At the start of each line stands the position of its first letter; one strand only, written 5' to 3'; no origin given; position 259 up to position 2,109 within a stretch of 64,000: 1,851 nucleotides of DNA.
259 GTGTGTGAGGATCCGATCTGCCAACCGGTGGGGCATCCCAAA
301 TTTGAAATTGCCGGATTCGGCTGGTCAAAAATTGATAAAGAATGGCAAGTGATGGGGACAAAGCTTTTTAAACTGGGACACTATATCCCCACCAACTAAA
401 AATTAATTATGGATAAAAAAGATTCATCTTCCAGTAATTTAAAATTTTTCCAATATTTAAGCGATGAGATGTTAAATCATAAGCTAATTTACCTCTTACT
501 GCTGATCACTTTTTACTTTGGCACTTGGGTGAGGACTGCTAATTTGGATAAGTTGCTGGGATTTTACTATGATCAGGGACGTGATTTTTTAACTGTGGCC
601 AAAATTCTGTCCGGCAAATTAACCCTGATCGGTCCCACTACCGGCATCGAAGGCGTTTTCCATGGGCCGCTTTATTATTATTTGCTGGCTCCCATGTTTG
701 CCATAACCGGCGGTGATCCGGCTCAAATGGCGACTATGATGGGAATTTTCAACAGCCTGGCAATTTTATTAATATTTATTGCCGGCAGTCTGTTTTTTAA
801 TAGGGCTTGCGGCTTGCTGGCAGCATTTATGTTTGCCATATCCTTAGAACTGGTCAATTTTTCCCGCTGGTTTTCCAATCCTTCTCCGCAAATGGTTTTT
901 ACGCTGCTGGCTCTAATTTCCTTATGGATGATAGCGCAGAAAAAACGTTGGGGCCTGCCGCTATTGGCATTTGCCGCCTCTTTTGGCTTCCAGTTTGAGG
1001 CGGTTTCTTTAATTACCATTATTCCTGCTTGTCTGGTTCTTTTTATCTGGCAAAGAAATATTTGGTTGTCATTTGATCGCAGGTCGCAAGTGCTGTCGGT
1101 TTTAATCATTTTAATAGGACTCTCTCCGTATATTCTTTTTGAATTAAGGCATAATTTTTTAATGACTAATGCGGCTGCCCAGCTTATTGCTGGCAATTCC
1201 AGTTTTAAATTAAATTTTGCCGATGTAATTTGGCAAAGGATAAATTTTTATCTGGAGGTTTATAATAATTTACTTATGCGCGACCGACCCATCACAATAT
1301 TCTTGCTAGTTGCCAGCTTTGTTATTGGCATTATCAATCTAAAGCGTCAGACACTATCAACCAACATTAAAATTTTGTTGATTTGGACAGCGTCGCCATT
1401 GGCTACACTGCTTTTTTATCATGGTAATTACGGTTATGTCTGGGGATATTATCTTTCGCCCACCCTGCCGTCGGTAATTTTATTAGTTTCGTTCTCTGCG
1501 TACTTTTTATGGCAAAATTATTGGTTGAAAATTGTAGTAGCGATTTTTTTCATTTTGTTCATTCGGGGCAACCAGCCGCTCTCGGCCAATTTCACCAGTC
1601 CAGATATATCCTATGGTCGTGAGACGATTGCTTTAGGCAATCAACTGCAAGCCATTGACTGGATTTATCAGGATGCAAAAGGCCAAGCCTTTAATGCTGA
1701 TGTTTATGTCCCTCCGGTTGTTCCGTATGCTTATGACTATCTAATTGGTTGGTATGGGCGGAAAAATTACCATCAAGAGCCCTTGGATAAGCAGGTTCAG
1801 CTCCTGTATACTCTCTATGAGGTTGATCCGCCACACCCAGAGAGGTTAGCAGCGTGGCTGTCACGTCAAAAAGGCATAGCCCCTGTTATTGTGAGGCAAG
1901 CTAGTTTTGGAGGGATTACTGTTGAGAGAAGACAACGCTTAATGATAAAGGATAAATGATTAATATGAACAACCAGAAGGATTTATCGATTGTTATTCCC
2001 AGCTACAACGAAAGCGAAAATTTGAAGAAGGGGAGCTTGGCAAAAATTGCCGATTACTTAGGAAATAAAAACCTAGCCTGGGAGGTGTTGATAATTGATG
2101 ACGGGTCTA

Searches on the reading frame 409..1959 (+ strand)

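Call 75: search_protein_families(library=pfam, proteins=[window:409-1959:+], max_evalue=0.0001)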
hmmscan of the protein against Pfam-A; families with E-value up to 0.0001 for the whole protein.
window:409-1959:+ (516 aa): 1 family
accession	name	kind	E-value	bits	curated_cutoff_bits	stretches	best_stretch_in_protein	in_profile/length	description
PF13231.12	PMT_2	-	1.8e-09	38.4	26.1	1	85-243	2-159/160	Dolichyl-phosphate-mannose-protein mannosyltransferase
